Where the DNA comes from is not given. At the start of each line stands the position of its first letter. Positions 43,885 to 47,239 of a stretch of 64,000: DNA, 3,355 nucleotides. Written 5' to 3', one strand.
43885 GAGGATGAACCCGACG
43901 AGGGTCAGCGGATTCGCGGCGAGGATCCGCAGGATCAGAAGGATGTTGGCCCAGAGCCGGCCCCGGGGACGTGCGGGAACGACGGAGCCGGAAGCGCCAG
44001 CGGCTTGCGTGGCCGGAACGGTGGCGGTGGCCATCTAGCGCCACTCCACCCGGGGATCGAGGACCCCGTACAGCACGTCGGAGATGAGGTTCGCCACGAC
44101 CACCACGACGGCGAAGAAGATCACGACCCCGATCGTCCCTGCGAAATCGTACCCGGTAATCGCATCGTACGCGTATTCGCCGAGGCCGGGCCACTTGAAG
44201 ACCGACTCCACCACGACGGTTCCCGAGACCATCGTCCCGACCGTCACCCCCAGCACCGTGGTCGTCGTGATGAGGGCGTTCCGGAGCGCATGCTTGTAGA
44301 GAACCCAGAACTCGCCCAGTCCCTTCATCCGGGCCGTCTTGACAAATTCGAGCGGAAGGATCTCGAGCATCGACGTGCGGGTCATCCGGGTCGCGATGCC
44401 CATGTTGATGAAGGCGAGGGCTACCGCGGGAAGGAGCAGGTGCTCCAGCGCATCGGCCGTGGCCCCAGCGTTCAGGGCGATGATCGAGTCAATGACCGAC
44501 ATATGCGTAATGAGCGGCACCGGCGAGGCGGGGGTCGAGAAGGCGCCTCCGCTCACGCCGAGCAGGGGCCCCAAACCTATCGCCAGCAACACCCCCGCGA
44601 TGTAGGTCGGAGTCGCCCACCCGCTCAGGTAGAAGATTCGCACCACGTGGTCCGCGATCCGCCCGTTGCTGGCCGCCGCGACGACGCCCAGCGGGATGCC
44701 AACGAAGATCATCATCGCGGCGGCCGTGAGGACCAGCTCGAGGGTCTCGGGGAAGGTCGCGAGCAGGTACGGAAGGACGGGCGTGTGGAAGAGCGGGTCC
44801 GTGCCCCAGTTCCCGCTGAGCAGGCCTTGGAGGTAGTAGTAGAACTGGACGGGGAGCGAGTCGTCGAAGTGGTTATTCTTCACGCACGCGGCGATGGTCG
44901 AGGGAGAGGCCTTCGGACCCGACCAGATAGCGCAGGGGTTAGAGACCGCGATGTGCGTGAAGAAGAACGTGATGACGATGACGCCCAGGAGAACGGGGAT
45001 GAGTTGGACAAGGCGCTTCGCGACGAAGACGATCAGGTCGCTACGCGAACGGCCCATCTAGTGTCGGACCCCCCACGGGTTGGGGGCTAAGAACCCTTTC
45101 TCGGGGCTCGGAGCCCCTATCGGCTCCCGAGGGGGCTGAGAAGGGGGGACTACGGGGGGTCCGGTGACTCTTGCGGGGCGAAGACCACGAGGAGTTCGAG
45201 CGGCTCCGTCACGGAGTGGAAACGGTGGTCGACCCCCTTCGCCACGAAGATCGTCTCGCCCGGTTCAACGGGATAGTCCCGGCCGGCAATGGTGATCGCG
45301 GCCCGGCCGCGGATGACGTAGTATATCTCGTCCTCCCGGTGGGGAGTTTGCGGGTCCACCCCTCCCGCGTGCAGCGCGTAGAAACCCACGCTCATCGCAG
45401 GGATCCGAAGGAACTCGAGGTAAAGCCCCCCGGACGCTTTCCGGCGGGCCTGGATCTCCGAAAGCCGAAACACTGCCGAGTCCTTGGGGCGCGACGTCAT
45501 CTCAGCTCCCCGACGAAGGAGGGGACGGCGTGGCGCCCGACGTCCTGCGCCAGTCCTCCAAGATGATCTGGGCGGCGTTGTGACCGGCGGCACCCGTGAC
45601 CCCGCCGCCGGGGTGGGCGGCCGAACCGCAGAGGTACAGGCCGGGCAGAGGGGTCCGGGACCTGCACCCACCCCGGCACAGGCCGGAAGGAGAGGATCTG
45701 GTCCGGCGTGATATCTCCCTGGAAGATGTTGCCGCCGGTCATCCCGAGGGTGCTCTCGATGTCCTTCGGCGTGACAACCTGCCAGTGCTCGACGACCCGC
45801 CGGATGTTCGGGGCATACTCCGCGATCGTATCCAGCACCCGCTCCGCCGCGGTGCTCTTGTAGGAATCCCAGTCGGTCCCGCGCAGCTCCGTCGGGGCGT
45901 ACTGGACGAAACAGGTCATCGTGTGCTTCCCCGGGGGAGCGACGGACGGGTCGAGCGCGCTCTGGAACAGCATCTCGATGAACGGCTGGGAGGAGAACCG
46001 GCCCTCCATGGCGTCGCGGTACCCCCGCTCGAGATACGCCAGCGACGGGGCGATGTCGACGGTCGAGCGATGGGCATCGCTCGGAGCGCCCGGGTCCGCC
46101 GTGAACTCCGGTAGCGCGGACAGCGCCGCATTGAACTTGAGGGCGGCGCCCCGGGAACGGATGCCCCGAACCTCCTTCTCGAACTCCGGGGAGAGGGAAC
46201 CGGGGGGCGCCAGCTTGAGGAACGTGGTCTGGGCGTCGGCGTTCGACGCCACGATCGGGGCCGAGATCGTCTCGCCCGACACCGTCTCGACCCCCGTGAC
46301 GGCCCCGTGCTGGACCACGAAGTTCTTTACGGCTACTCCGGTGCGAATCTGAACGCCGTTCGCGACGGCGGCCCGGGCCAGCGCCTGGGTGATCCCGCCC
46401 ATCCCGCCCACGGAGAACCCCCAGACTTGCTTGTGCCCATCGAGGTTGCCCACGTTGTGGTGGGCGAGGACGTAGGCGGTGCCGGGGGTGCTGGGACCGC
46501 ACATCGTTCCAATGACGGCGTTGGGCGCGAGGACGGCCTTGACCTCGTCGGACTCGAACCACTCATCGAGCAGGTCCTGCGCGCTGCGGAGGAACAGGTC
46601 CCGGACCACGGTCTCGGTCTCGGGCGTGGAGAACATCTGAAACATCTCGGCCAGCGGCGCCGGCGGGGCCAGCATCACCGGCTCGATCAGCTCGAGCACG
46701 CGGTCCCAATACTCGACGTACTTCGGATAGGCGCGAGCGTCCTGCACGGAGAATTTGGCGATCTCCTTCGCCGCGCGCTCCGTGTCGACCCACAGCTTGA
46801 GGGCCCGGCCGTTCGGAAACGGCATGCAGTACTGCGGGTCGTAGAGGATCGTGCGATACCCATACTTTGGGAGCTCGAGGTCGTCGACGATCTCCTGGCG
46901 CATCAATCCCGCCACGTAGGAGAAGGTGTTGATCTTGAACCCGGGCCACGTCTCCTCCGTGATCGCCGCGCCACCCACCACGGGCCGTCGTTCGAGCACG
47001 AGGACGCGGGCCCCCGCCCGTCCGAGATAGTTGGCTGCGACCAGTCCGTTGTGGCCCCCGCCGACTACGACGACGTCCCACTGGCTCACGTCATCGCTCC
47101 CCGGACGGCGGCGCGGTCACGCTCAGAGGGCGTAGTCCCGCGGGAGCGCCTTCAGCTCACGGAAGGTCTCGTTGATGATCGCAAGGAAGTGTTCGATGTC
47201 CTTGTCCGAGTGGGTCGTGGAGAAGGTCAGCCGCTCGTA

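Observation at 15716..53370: At least eight coding sequences disrupted by single-base indels, mostly in G/C homopolymer runs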

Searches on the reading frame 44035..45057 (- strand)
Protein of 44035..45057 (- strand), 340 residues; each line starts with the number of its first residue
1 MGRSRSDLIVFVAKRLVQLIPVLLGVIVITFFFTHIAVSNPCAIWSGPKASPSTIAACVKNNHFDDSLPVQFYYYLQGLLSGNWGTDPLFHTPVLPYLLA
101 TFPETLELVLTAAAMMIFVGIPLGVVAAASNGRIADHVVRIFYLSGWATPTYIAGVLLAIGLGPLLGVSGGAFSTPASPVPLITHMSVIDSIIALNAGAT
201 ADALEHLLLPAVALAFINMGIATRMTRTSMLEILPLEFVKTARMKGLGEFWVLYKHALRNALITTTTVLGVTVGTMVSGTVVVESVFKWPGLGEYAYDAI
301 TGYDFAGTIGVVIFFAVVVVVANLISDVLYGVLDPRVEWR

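Call 8: find_encoding_contigs(protein=window:44035-45057:-, flank=10000, max_places=10)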
Protein window:44035-45057:- (340 aa): 1 contig read that carries it; 1 place shown.
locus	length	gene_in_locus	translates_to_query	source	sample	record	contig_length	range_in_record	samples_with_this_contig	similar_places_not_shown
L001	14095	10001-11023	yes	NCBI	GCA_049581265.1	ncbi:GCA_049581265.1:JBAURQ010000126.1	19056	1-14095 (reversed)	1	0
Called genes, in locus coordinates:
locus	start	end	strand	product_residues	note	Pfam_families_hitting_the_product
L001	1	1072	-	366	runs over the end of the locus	PF01061:ABC2_membrane, PF12698:ABC2_membrane_3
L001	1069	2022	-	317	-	PF00005:ABC_tran, PF13175:AAA_15 (faint), PF13304:AAA_21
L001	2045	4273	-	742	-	PF06202:GDE_C, PF22422:MGH1-like_GH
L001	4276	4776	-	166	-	-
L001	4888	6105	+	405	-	PF03435:Sacchrp_dh_NADP, PF16653:Sacchrp_dh_C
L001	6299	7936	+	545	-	PF00202:Aminotran_3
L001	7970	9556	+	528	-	PF00890:FAD_binding_2 (faint), PF01266:DAO (weak), PF01494:FAD_binding_3 (weak), PF01593:Amino_oxidase, PF01946:Thi4 (weak), PF12831:FAD_oxidored, PF13450:NAD_binding_8, PF01266:DAO (weak), +1 more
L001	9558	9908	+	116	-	PF02311:AraC_binding, PF06249:EutQ (weak), PF07883:Cupin_2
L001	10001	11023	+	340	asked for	PF19300:BPD_transp_1_N, PF00528:BPD_transp_1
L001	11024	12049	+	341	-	PF00528:BPD_transp_1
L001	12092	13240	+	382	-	PF00005:ABC_tran, PF13304:AAA_21 (faint), PF08352:oligo_HPY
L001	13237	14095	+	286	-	PF00005:ABC_tran, PF13304:AAA_21 (faint)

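Call 27: list_cluster_members(proteins=[window:44035-45057:-, window:25485-26663:-, window:53988-55088:+])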
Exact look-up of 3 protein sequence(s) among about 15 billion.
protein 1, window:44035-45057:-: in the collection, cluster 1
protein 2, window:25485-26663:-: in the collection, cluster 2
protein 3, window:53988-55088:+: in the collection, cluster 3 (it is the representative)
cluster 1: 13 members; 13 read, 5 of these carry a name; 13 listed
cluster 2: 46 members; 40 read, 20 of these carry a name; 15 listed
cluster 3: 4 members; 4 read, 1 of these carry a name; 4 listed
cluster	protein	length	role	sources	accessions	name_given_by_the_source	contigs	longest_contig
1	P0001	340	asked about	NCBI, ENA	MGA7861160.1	MAG: ABC transporter permease [Thermoplasmata archaeon]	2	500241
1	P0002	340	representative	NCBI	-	-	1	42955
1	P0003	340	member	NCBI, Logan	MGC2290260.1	MAG: ABC transporter permease [Thermoplasmata archaeon]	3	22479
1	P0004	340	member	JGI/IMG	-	ABC-type dipeptide/oligopeptide/nickel transport system permease component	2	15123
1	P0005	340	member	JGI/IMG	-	peptide/nickel transport system permease protein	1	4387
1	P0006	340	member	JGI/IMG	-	ABC-type dipeptide/oligopeptide/nickel transport system permease component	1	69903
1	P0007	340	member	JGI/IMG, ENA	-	-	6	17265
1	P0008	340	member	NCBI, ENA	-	-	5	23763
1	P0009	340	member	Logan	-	-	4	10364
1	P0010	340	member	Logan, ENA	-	-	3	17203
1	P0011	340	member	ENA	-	-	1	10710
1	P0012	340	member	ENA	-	-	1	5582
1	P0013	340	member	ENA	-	-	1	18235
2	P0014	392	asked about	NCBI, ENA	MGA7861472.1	MAG: aromatic ring-hydroxylating dioxygenase subunit alpha [Thermoplasmata archaeon]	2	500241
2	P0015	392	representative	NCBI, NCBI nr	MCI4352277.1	MAG: aromatic ring-hydroxylating dioxygenase subunit alpha [Thermoplasmata archaeon] | aromatic ring-hydroxylating dioxygenase subunit alpha [Thermoplasmata archaeon]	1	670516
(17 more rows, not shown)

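Call 36: search_protein_families(library=ncbifam, proteins=[L001:7970-9556:+, L001:1069-2022:-], max_evalue=0.00001)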
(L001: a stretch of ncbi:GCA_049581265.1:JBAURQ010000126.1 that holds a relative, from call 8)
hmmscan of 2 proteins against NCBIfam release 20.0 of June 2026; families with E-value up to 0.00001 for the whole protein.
L001:7970-9556:+ (528 aa): 25 families
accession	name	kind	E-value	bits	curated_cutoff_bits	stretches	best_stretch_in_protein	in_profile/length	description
NF045689.1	BCarotKetCrtO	equivalog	5.4e-92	309.1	1000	1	1-514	1-540/563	beta-carotene ketolase CrtO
TIGR02734.1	crtI_fam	subfamily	1.1e-40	139.8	238.1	2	6-298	1-285/504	phytoene desaturase family protein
NF045637.1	carotdesatCrtDProt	equivalog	4e-30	104.8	580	1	6-512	1-485/485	1-hydroxycarotenoid 3,4-desaturase CrtD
NF058655.1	CrtID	equivalog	2.3e-23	82.8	640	1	6-293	1-281/478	bifunctional phytoene desaturase/3,4-desaturase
TIGR02730.1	carot_isom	equivalog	6.7e-23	81.3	586.9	2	4-299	1-297/493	carotenoid isomerase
TIGR02733.1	desat_CrtD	equivalog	2.7e-14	52.7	549.7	1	5-501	3-478/492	C-3',4' desaturase CrtD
NF042421.1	hydcarot_desat_CrtD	equivalog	4.7e-13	48.4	500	1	6-295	4-287/487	1-hydroxycarotenoid 3,4-desaturase CrtD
NF005560.0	PRK07233.1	equivalog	2.9e-12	46.1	252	1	6-56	3-52/435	hypothetical protein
NF006130.0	PRK08274.1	equivalog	4.6e-10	38.9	369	0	2-36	4-38/467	FAD-dependent tricarballylate dehydrogenase TcuA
TIGR01813.1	flavo_cyto_c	subfamily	1.1e-07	31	285.45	0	5-44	1-41/444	flavocytochrome c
TIGR00292.1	TIGR00292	equivalog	2.3e-07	30.3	148.3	1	4-42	22-60/254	sulfide-dependent adenosine diphosphate thiazole synthase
NF009478.0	PRK12844.1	equivalog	3.4e-07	29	789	0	3-42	8-47/559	3-ketosteroid-delta-1-dehydrogenase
TIGR00031.1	UDP-GALP_mutase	equivalog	6.8e-07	28.6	303.75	1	4-49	2-47/378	UDP-galactopyranose mutase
TIGR03467.1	HpnE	equivalog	1.2e-06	28.1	283.05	1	6-43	1-38/430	hydroxysqualene dehydroxylase HpnE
NF004789.0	PRK06134.1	subfamily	1.4e-06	27.2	747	0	3-62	12-71/581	FAD-dependent oxidoreductase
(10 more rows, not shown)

L001:1069-2022:- (317 aa): 187 families (the best 25 are shown)
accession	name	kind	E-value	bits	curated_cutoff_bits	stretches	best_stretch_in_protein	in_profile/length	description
TIGR01188.1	drrA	subfamily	9.1e-72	241.9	312.45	1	12-297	1-302/302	daunorubicin resistance ABC transporter, ATP-binding protein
NF010060.0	PRK13537.1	equivalog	3.4e-55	187.1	521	1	2-297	13-309/314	nodulation factor ABC transporter ATP-binding protein NodI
NF010059.0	PRK13536.1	equivalog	8.6e-54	182.5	549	1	2-270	41-315/342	nodulation factor ABC transporter ATP-binding protein NodI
TIGR01288.1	nodI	equivalog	6.7e-51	173.1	424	1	3-297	3-298/303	nodulation factor ABC transporter ATP-binding protein NodI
TIGR03522.1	GldA_ABC_ATP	equivalog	1.4e-50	172.5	402.6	1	4-292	2-297/301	gliding motility-associated ABC transporter ATP-binding subunit GldA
TIGR03864.1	PQQ_ABC_ATP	hypoth_equivalog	7e-49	166.4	302.25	1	4-221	1-223/236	ABC transporter, ATP-binding subunit, PQQ-dependent alcohol dehydrogenase system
NF033858.1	ABC2_perm_RbbA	equivalog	1.1e-47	162.5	1050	1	3-222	265-489/909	ribosome-associated ATPase/putative transporter RbbA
TIGR03740.1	galliderm_ABC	subfamily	2.6e-43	148.3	309.75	1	6-211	2-205/223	lantibiotic protection ABC transporter ATP-binding subunit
TIGR00968.1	3a0106s01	subfamily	2.4e-39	135.3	342.75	1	5-218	1-219/237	sulfate ABC transporter ATP-binding protein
TIGR04406.1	LPS_export_lptB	equivalog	6.1e-37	127.2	240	1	5-219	2-224/239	LPS export ABC transporter ATP-binding protein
TIGR01257.1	rim_protein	equivalog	5.4e-36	123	4012.85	1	17-222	943-1152/2272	rim ABC transporter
TIGR03265.1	PhnT2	equivalog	2e-35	122.7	457.7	1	3-218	3-223/353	putative 2-aminoethylphosphonate ABC transporter ATP-binding protein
TIGR03410.1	urea_trans_UrtE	equivalog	3e-35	121.7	285.8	1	6-216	2-218/230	urea ABC transporter ATP-binding subunit UrtE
TIGR03873.1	F420-0_ABC_ATP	hypoth_equivalog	7.2e-35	120.5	372.4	1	6-218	3-225/256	putative F420-0 ABC transporter ATP-binding protein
TIGR04521.1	ECF_ATPase_2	equivalog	7.4e-35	120.4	330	1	10-222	6-237/279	energy-coupling factor transporter ATPase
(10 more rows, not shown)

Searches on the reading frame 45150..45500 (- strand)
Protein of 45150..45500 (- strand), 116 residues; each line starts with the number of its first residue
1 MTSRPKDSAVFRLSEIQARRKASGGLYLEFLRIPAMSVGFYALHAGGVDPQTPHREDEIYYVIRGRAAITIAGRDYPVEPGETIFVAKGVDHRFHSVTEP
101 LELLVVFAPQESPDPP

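Call 41: find_encoding_contigs(protein=window:45150-45500:-, flank=3000, max_places=10)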
Protein window:45150-45500:- (116 aa): 2 contigs read that carry it; 1 place shown.
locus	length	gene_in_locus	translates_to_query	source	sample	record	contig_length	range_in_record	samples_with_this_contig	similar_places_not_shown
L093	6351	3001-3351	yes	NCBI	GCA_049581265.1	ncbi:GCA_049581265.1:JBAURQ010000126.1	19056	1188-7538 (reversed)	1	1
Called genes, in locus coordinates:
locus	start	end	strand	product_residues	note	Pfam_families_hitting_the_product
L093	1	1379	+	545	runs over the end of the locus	PF00202:Aminotran_3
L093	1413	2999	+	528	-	PF00890:FAD_binding_2 (faint), PF01266:DAO (weak), PF01494:FAD_binding_3 (weak), PF01593:Amino_oxidase, PF01946:Thi4 (weak), PF12831:FAD_oxidored, PF13450:NAD_binding_8, PF01266:DAO (weak), +1 more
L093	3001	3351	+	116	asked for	PF02311:AraC_binding, PF06249:EutQ (weak), PF07883:Cupin_2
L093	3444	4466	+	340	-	PF19300:BPD_transp_1_N, PF00528:BPD_transp_1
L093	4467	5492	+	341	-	PF00528:BPD_transp_1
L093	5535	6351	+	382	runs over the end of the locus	PF00005:ABC_tran, PF13304:AAA_21 (faint), PF08352:oligo_HPY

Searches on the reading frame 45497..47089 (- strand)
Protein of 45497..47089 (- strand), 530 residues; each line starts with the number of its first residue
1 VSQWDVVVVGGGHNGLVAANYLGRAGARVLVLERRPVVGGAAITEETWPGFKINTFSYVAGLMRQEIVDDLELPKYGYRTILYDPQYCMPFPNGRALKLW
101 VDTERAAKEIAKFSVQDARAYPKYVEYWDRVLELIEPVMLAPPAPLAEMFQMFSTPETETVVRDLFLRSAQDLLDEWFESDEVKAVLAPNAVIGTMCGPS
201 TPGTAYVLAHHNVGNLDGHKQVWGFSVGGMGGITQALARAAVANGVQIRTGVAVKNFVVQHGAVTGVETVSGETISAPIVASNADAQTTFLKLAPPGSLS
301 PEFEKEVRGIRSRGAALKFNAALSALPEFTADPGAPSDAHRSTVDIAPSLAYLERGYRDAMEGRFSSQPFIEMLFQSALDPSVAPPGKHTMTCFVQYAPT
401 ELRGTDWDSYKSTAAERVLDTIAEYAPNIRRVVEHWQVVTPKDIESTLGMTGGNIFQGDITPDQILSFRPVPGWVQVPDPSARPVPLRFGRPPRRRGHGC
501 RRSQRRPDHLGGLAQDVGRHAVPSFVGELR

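Call 25: find_encoding_contigs(protein=window:45497-47089:-, flank=3000, max_places=10)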
Protein window:45497-47089:- (530 aa): no gene with exactly this product is on record in the collection.
